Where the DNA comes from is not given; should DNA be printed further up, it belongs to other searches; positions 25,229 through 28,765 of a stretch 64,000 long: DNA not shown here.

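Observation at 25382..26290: PNPase with a ~300-aa charge-patterned C-terminal tail: acidic block plus 14 x (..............)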

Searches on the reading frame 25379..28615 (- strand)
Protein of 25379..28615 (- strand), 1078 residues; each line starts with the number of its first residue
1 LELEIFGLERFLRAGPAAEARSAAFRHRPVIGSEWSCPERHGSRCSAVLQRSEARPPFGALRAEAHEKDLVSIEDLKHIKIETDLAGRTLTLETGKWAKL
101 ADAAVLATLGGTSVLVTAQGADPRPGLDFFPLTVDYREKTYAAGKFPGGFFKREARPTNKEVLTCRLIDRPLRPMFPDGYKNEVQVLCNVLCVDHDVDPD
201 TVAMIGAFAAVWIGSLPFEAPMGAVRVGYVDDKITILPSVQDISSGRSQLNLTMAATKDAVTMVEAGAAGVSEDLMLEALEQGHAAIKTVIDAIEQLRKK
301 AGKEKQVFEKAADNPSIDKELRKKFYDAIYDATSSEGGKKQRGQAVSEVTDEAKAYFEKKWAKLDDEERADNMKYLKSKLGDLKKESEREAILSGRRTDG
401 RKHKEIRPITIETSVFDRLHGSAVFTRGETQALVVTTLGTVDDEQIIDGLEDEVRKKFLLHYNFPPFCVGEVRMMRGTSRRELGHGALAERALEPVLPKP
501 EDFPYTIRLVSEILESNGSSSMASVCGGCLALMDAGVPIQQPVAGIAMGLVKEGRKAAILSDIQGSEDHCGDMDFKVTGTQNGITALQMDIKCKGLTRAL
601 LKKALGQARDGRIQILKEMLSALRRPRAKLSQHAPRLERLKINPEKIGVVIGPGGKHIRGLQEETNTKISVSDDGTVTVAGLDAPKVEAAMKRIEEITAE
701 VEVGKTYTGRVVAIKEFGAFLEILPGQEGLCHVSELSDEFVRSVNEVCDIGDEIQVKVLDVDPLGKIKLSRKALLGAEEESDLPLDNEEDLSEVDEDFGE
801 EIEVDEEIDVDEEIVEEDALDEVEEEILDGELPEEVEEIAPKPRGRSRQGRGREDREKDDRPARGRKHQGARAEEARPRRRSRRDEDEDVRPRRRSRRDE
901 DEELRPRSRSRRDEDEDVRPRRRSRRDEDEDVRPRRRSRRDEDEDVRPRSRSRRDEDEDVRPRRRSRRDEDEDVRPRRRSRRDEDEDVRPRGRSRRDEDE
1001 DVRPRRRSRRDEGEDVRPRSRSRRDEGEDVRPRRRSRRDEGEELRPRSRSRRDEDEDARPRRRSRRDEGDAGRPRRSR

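Call 3: search_protein_families(library=pfam, proteins=[window:25379-28615:-], max_evalue=0.01)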
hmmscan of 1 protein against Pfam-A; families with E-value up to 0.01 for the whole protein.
window:25379-28615:- (1078 aa): 4 families
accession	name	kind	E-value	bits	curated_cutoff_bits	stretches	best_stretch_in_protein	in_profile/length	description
PF01138.27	RNase_PH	-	1.5e-54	184.3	25.5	2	405-538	1-130/130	3' exoribonuclease family, domain 1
PF03725.20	RNase_PH_C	-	2.4e-20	72.7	20.8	2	221-285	2-66/67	3' exoribonuclease family, domain 2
PF00575.29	S1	-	4.2e-17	62.7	22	1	701-772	2-74/74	S1 RNA binding domain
PF00013.35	KH_1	-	8.4e-14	51.5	21.5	1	638-696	2-66/66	KH domain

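Call 5: find_homologous_proteins(query=window:25379-28615:-, max_evalue=1e-10)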
Query window:25379-28615:- (1078 aa): 8000 proteins with E <= 1e-10 among 8000 candidates; the best 120 are listed.
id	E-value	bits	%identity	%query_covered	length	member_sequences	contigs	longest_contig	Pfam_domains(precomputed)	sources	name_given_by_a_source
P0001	0.0e+0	1086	71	65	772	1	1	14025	PF00013.36,PF03725.21,PF00575.30,PF03726.20,PF01138.28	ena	-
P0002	0.0e+0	1033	67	65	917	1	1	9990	PF00013.36,PF03725.21,PF00575.30,PF01138.28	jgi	-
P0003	0.0e+0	1031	67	65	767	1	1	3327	PF00013.36,PF03725.21,PF00575.30,PF01138.28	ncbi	ncbi:MAG: polyribonucleotide nucleotidyltransferase [Planctomycetota bacterium]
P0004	0.0e+0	1020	66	65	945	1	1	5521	PF00013.36,PF03725.21,PF00575.30,PF01138.28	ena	-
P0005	0.0e+0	1014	68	65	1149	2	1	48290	PF00013.36,PF03725.21,PF00575.30,PF01138.28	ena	-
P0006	0.0e+0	1012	65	66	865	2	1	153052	PF00013.36,PF03725.21,PF00575.30,PF03726.20,PF01138.28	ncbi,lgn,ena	-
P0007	4.0e-295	1000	67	65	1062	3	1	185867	PF00013.36,PF03725.21,PF00575.30,PF01138.28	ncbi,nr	ncbi:MAG: polyribonucleotide nucleotidyltransferase [Planctomycetes bacterium]|nr:polyribonucleotide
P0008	2.3e-292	991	65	66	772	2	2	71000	PF00013.36,PF03725.21,PF00575.30,PF03726.20,PF01138.28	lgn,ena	-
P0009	3.6e-288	977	65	65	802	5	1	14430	PF00013.36,PF03725.21,PF00575.30,PF03726.20,PF01138.28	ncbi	-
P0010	6.6e-272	923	53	85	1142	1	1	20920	PF00013.36,PF03725.21,PF00575.30,PF01138.28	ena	-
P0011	5.0e-268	910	61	65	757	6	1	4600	PF00013.36,PF03725.21,PF00575.30,PF03726.20,PF01138.28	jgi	-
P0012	3.1e-266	905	59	65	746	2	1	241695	PF00013.36,PF03725.21,PF00575.30,PF03726.20,PF01138.28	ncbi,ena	-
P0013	1.1e-265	903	50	87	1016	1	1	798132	PF00013.36,PF03725.21,PF00575.30,PF01138.28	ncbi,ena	-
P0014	3.1e-262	891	59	65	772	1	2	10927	PF00013.36,PF03725.21,PF00575.30,PF03726.20,PF01138.28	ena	-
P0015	9.9e-257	873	58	65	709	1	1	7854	PF00013.36,PF03725.21,PF00575.30,PF03726.20,PF01138.28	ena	-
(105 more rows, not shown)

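Call 15: find_related_loci(query=window:25379-28390:-, collection=genome_contigs, flank=4000)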
Query window:25379-28390:- (1003 aa) in genome_contigs; peptide patterns used: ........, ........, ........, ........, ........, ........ (x = any residue, [..] = any of these).
600 stretches matched a pattern (row limit reached: there are more); 528 encode a relative of the query (tblastn E <= 1e-3); the best 80 are kept; 80 distinct loci.
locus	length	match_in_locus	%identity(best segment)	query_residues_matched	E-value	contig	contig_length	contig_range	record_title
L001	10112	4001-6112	68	1-704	0e+0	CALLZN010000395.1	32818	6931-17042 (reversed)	MAG TPA_asm: uncultured bacterium isolate SRR2107182_bin.46_CONCOCT_v1.1_MAG genome assembly, contig: ERZ794931.753, who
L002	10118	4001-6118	65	1-708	0e+0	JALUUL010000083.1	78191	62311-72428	MAG: Planctomycetota bacterium isolate 128-326_metabat1_scaf2bin.009 128-326_scaffold_91_c1, whole genome shotgun sequen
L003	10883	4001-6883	56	4-990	0e+0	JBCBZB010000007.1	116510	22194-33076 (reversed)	MAG: Planctomycetota bacterium isolate P01_A01_bin.104 k141_1736794_length_116510_cov_20.6171, whole genome shotgun sequ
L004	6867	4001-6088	59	4-700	0e+0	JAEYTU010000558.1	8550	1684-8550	MAG: Planctomycetota bacterium isolate OH_CBlB_142 k127_2769033, whole genome shotgun sequence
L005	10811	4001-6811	50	4-994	0e+0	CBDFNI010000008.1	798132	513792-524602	MAG: Planctomycetota bacterium isolate 4218ce96-23f8-4b01-874d-c40477341b21 genome assembly, contig: contig_8, whole gen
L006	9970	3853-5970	58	4-707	0e+0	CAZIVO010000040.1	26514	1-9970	MAG TPA_asm: uncultured candidatus Brocadiaceae bacterium isolate SRP260945_co1_499 genome assembly, contig: NODE_2677_l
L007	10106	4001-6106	56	2-707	0e+0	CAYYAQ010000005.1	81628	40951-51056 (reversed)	MAG TPA_asm: uncultured candidatus Brocadiaceae bacterium isolate SRP308112_co1_416 genome assembly, contig: NODE_211_le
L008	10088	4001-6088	57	4-700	0e+0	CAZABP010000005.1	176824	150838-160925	MAG TPA_asm: uncultured candidatus Brocadiaceae bacterium isolate SRP239054_co1_77 genome assembly, contig: NODE_46_leng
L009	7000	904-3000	57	4-703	0e+0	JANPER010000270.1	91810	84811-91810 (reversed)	MAG: Planctomycetota bacterium isolate VAR_78_metabat_20 VAR_78_k141_159402, whole genome shotgun sequence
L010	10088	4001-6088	57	4-700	0e+0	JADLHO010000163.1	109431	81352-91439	MAG: Planctomycetota bacterium isolate SJ480 c_000000839620, whole genome shotgun sequence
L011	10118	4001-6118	56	4-710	0e+0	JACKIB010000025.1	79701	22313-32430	MAG: Planctomycetota bacterium isolate HK-STAS-PLAN-33 HK-STAS-PLAN-33_25, whole genome shotgun sequence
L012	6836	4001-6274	51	4-792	0e+0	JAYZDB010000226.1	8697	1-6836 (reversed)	MAG: Planctomycetota bacterium isolate XB_MAG1243 DB_MAG1243_0226, whole genome shotgun sequence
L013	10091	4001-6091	57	4-700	0e+0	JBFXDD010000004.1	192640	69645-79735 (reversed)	MAG: Planctomycetota bacterium isolate CA_2019_TPBS_85 NODE_657_length_192640_cov_83.646564_TPBS, whole genome shotgun s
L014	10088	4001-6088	57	5-700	0e+0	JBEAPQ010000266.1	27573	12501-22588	MAG: Planctomycetota bacterium isolate muddycreek_2019_sw_WHONDRS-S19S_0082_B_bin.127 scaffold_1025682, whole genome sho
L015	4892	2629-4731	57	5-705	0e+0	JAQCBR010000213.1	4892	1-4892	MAG: Planctomycetota bacterium isolate casp15-mb.161 NODE_20873_length_4892_cov_0.087211, whole genome shotgun sequence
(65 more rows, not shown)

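Call 45: search_protein_representatives(protein=window:25382-28390:-)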
Query: 1003 residues. Proteins with E-value up to 0.001 (for the whole library): 29944; up to 1e-10: 14842; up to 1e-30: 4037. The best 150 are listed.
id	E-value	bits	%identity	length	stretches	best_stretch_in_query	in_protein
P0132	9.4e-247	838.2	58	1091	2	6-708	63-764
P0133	7.9e-225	765.7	55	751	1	2-701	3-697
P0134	9.2e-218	742.3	53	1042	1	6-700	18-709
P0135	9.0e-216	735.7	52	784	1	4-698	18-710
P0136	5.6e-212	723.1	47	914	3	13-704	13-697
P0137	4.1e-211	720.2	50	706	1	5-702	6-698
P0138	1.4e-208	711.9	48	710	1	1-709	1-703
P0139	1.3e-205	702.0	52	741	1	13-706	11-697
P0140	4.4e-203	693.7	49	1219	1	10-701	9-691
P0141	1.6e-200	685.2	49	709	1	10-702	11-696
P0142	8.3e-198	676.2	47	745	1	4-705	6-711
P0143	5.0e-196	670.3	50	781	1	6-705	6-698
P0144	2.4e-193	661.4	43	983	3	11-701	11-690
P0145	1.6e-191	655.4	48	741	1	9-699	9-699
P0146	2.0e-190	651.8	47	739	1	1-702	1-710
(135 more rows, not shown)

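Call 51: predict_structure(alignment_id=A1)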
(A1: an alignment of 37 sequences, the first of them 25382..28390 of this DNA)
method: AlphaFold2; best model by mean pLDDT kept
length: 1003 residues; sequences in the alignment: 37
mean_pLDDT: 71.8   pTM: 0.66
mean pLDDT of the five models: 71.8, 71.7, 69.8, 69.3, 67.5
residues with pLDDT >= 90: 439; 70-90: 204; 50-70: 31; < 50: 329
segments of 3 or more residues with pLDDT < 50: 66-80, 388-406, 704-726, 728-740, 742-750, 754-757, 759-1003
pLDDT, mean of each block of 10 residues (from residue 1): 90 94 83 95 91 85 58 41 76 91 91 90 94 97 96 96 90 93 93 95 96 98 95 88 94 93 88 96 95 91 92 92 90 94 89 92 81 58 61 32 49 86 89 87 87 96 93 91 91 82 95 87 92 97 96 89 90 89 94 91 90 93 86 91 90 90 83 89 87 88 47 34 39 42 42 42 37 31 32 35 34 36 35 34 35 34 37 34 35 37 38 36 38 35 33 34 33 34 35 36 30
secondary structure, 60 per line:
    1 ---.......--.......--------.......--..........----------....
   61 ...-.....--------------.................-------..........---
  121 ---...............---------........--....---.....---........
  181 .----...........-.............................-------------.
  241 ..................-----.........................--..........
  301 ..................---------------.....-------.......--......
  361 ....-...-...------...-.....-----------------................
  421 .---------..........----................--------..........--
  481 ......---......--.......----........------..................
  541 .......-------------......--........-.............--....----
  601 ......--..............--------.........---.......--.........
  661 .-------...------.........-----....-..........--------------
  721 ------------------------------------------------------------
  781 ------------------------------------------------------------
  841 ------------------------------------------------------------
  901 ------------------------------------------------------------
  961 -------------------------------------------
elements in order (helices of 4 or more, strands of 3 or more residues): E4-10 E13-19 E28-34 E37-46 E57-63 H65-69 H84-100 E108-117 H124-138 E148-155 E158-161 H165-169 E173-181 E186-196 H198-226 H240-258 H264-288 H291-318 E334-338 E346-352 E355-364 E370-372 E379-381 E383-387 H405-421 E431-440 H445-460 E469-478 E481-486 H490-495 E498-504 E509-516 H523-547 E561-566 H569-576 H578-590 E593-596 E601-606 H609-622 E631-639 E643-649 E652-657 H658-661 E678-686 E692-695 H697-706

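Call 67: search_solved_structures(query=window:25382-28390:-, max_evalue=0.001)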
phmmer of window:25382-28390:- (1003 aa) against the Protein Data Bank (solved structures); distinct sequences matched with E-value up to 0.001: 79 (the best 60 are shown).
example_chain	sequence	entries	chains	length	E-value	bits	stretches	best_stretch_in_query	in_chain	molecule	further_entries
4nbq_A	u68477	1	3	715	6e-208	696.5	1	13-698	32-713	Polyribonucleotide nucleotidyltransferase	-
7ogk_A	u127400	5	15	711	2.1e-199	668.2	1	13-699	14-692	Polyribonucleotide nucleotidyltransferase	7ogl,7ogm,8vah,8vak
3cdi_A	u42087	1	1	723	2.6e-199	667.9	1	13-699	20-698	Polynucleotide phosphorylase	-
5yjj_A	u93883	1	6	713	1.3e-198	665.6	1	7-699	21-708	Polyribonucleotide nucleotidyltransferase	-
4am3_A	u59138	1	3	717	8e-197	659.7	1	9-701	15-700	POLYRIBONUCLEOTIDE NUCLEOTIDYLTRANSFERASE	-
4aid_A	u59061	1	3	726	8.4e-197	659.6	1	9-701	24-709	POLYRIBONUCLEOTIDE NUCLEOTIDYLTRANSFERASE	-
4aim_A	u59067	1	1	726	1.1e-196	659.2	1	9-701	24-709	POLYRIBONUCLEOTIDE NUCLEOTIDYLTRANSFERASE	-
6d6k_A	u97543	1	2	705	1.1e-189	636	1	11-698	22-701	Polyribonucleotide nucleotidyltransferase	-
8zaw_A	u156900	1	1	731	3.2e-181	608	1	10-698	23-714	Polyribonucleotide nucleotidyltransferase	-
9qh3_A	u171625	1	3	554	9.1e-164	550.3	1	12-560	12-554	Polyribonucleotide nucleotidyltransferase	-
5xex_A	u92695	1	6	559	1.8e-158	532.7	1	7-558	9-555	Polyribonucleotide nucleotidyltransferase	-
9ibh_A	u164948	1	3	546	3.8e-152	511.8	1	13-552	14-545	Polyribonucleotide nucleotidyltransferase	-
3cdj_A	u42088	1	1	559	8.8e-152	510.6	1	13-555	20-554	Polynucleotide phosphorylase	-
3h1c_A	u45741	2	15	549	1.2e-151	510.2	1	13-555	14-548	Polyribonucleotide nucleotidyltransferase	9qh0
3gcm_A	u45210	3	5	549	1.2e-151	510.1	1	13-555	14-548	Polyribonucleotide nucleotidyltransferase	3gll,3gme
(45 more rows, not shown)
